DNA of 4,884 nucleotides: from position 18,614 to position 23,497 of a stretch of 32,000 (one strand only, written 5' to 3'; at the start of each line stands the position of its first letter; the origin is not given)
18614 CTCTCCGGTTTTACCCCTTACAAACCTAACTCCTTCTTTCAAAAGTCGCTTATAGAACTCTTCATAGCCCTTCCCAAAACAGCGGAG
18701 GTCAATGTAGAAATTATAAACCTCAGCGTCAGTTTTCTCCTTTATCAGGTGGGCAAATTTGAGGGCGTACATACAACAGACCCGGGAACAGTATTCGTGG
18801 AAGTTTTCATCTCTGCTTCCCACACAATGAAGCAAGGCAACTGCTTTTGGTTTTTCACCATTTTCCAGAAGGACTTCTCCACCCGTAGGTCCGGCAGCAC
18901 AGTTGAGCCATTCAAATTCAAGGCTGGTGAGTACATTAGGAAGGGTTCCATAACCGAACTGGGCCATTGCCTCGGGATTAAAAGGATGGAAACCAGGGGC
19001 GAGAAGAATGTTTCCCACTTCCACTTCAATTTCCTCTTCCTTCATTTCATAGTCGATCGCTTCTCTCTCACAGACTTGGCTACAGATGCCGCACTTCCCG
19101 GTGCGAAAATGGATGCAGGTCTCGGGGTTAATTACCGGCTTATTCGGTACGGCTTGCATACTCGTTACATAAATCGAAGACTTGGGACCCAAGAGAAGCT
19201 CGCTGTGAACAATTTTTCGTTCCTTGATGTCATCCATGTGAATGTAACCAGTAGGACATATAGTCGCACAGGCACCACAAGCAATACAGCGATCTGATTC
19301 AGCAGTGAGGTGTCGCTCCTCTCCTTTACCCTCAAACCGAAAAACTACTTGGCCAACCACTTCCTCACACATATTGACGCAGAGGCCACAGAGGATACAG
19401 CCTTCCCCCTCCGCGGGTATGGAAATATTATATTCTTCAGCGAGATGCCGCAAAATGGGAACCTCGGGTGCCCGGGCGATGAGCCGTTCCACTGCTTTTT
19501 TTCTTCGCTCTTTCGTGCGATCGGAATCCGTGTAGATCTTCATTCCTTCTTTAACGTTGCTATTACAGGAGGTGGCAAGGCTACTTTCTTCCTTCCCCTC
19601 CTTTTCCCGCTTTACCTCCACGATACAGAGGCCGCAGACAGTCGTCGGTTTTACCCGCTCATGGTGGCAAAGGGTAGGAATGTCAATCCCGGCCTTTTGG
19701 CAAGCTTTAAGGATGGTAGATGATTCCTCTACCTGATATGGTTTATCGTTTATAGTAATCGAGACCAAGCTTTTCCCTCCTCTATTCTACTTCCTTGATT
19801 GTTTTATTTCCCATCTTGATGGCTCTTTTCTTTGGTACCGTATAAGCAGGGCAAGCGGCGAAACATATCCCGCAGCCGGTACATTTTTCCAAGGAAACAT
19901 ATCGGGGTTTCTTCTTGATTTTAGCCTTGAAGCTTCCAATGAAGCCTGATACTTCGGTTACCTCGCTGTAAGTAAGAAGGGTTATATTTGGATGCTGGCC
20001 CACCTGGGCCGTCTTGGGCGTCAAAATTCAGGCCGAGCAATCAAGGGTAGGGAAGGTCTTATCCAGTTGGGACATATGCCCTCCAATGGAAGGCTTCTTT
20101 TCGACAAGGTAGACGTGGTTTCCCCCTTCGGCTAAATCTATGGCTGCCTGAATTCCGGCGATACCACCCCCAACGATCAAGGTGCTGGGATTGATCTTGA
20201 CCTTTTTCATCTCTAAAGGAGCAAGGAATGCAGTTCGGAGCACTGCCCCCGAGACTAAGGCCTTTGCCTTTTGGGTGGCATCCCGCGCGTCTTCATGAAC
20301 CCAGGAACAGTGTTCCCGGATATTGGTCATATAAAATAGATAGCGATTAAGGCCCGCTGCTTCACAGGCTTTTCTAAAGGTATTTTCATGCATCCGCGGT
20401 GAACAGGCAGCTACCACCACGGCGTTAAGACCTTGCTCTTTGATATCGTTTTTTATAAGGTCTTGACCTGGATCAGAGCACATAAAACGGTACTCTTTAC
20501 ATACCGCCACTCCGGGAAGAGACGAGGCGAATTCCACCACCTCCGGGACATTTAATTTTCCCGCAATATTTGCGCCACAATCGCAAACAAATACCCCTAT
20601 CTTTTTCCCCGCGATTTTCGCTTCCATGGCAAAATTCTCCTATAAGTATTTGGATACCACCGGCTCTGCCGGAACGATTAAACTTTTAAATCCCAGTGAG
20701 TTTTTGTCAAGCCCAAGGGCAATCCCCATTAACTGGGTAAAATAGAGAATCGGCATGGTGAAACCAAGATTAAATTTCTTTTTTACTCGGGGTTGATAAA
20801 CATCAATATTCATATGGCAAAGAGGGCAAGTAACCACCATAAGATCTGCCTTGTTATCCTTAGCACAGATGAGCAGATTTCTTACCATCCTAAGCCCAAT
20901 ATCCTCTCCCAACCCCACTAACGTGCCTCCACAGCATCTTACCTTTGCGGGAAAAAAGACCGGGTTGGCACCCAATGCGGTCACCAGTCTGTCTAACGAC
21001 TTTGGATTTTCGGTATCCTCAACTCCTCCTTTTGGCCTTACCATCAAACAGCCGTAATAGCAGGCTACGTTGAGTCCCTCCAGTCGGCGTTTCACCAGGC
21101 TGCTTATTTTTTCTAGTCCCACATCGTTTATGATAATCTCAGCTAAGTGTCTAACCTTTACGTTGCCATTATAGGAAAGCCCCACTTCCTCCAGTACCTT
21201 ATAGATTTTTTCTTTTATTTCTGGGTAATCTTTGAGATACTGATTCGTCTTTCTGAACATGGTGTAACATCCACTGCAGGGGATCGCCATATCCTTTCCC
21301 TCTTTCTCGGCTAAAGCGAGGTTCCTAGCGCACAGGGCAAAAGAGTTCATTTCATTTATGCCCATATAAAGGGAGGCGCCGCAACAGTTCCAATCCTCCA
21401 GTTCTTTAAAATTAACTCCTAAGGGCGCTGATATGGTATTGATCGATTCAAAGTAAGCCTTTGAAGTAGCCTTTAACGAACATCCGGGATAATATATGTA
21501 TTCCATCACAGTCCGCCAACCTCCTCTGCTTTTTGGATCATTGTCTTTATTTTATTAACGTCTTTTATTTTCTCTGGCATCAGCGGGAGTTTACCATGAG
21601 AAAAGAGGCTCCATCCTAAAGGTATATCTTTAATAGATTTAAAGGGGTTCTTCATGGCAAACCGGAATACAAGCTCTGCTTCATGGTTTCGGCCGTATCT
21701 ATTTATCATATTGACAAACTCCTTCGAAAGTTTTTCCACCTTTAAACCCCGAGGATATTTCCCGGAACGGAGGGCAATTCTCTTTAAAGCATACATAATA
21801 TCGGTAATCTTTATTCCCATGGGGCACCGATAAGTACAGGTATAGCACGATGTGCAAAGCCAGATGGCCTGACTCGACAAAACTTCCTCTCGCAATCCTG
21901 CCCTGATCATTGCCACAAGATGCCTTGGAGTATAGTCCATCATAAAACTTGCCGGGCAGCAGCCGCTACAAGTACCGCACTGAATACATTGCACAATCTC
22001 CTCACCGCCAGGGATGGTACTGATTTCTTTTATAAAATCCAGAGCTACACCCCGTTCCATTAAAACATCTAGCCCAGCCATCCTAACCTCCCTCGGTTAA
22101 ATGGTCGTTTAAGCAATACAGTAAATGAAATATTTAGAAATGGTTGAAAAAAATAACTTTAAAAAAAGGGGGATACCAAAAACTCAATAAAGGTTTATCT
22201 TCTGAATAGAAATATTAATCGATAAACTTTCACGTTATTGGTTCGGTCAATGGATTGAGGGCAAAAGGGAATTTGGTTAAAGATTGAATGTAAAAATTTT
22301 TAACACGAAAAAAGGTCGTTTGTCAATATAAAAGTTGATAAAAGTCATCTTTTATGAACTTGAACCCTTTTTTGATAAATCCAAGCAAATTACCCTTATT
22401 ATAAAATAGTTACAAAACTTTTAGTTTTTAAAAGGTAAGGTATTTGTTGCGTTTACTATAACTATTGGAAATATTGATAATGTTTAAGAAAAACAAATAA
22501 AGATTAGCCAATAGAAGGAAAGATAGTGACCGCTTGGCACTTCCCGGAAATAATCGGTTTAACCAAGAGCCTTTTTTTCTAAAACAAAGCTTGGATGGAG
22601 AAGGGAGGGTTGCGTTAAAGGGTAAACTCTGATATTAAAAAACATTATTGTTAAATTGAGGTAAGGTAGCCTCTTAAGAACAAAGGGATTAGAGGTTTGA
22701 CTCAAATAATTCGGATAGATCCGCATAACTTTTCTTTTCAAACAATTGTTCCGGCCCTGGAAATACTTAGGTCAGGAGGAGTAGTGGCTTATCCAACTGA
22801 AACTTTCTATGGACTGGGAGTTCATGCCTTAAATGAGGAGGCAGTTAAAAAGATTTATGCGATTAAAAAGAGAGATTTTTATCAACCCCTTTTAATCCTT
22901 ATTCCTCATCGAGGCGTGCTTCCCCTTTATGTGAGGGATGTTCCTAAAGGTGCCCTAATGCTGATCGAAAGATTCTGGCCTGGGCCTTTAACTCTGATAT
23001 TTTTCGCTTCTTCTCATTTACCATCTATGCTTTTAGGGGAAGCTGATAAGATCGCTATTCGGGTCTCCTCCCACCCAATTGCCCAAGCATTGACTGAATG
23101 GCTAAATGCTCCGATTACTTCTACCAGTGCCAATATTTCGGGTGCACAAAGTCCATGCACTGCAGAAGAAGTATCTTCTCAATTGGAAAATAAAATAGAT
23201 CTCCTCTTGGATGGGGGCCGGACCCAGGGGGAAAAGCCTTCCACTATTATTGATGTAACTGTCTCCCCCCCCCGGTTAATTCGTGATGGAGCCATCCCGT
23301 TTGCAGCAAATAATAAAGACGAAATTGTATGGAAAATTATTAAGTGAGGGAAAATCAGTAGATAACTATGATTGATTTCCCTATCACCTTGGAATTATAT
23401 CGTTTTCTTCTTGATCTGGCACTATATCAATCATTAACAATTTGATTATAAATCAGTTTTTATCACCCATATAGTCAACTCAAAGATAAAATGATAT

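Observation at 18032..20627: HdrA split inside its inserted ferredoxin domain, with an extra 2Fe-2S plus 2x[4Fe-4S] module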

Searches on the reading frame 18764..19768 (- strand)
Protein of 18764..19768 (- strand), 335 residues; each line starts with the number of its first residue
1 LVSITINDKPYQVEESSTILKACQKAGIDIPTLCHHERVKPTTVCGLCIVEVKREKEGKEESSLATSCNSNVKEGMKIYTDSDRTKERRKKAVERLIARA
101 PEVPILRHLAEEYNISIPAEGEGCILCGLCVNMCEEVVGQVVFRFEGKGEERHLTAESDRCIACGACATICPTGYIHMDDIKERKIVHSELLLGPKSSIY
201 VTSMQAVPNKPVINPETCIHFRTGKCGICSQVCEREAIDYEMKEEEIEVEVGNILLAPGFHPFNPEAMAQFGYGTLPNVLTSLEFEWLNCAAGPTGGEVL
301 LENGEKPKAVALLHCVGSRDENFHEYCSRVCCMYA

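Call 28: find_related_loci(query=A1, collection=genome_contigs, flank=10000)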
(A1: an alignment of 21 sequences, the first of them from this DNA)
Query A1 (335 aa) in genome_contigs; peptide patterns used: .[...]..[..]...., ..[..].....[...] (x = any residue, [..] = any of these).
600 stretches matched a pattern (row limit reached: there are more); 598 encode a relative of the query (tblastn E <= 1e-3); the best 80 are kept; 80 distinct loci.
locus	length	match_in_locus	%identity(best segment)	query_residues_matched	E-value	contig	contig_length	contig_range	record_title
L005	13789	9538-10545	50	4-335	3e-111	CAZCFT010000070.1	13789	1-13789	MAG TPA_asm: uncultured Ignavibacteriaceae bacterium isolate SRP118108_co4_512 genome assembly, contig: NODE_3905_length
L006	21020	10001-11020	51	1-335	5e-108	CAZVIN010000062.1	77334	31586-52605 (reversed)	MAG TPA_asm: uncultured Eubacteriales bacterium isolate SRP231805_co4_39 genome assembly, contig: k141_160063, whole gen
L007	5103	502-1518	47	2-335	2e-106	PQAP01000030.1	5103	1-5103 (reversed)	MAG: candidate division GN15 bacterium isolate FeB_12 scaffold30, whole genome shotgun sequence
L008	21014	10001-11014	48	2-335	6e-106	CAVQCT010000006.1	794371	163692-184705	MAG: uncultured candidate division Zixibacteria bacterium isolate MFD02416.bin.1.319 genome assembly, contig: contig_708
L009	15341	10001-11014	47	1-335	2e-104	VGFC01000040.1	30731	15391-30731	MAG: Armatimonadetes bacterium isolate K_DeepCast_250m_m2_231 K_DeepCast_250m_m2_231_Ga0194125_10002445, whole genome sh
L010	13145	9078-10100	48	1-335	1e-100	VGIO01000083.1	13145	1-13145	MAG: Calditrichaeota bacterium isolate K_DeepCast_250m_m2_227 K_DeepCast_250m_m2_227_Ga0194125_10009870, whole genome sh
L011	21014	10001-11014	47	2-335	1e-99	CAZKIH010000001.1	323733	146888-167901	MAG TPA_asm: uncultured Ignavibacteria bacterium isolate SRP173033_co2_66 genome assembly, contig: NODE_5_length_323733_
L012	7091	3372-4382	46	4-335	4e-99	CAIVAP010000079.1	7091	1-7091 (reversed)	uncultured bacterium isolate AlinenSediments_bin-0053 genome assembly, contig: bin-0053:079/302, whole genome shotgun se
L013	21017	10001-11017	46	1-335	1e-98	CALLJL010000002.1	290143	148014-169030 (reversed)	MAG: uncultured bacterium isolate S1_Bin_METABAT__328_1 genome assembly, contig: c_000000821519, whole genome shotgun se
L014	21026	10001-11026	48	1-335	2e-98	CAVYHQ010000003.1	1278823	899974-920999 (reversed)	MAG: Bryobacterales bacterium isolate MFD03726.bin.1.49 genome assembly, contig: contig_12407, whole genome shotgun sequ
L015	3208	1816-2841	46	1-335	3e-99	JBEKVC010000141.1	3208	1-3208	MAG: Terriglobia bacterium isolate SPRUCE 596 SPRUCE_596_141, whole genome shotgun sequence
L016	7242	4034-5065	45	1-335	9e-96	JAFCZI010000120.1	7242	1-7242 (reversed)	MAG: Deltaproteobacteria bacterium isolate AB_03_Bin_182 AB_03_Bin_182_scaffold_15960, whole genome shotgun sequence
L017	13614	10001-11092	42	1-335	7e-94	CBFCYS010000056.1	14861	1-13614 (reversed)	MAG TPA_asm: uncultured bacterium isolate SRR26215675_binner12_Refined_126 genome assembly, contig: ERZ25073486.2410, wh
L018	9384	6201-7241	42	1-335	2e-93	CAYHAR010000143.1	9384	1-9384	MAG TPA_asm: uncultured Anaerolineae bacterium isolate ERP119294_co1_453 genome assembly, contig: NODE_10309_length_9384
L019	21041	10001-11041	43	1-335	4e-93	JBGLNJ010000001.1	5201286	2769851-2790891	MAG: Anaerolineae bacterium isolate PPR_0270 scaffold_52704, whole genome shotgun sequence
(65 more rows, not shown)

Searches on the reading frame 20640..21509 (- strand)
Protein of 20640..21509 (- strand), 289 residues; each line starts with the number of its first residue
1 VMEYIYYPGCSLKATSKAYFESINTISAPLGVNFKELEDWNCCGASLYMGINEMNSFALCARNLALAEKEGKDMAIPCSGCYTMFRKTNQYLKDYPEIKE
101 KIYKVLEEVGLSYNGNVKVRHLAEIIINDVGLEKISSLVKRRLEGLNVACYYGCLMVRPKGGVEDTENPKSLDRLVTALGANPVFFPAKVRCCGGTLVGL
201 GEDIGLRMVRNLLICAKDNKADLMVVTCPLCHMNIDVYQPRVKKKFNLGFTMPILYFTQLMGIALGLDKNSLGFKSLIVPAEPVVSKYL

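Call 18: search_protein_families(library=pfam, proteins=[window:20640-21509:-], max_evalue=0.0001)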
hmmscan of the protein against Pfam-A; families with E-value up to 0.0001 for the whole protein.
window:20640-21509:- (289 aa): 1 family
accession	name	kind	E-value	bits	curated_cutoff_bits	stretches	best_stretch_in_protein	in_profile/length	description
PF02754.22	CCG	-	3.2e-25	88.5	20.6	2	148-236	1-85/85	Cysteine-rich domain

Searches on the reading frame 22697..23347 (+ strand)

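Call 68: search_protein_families(library=pfam, proteins=[window:22697-23347:+], max_evalue=0.00001)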
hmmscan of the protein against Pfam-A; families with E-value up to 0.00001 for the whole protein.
window:22697-23347:+ (216 aa): 1 family
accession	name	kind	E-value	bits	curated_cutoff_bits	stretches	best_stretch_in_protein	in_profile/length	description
PF01300.24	Sua5_yciO_yrdC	-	2.8e-57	193.5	25.1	1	22-198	1-178/178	Telomere recombination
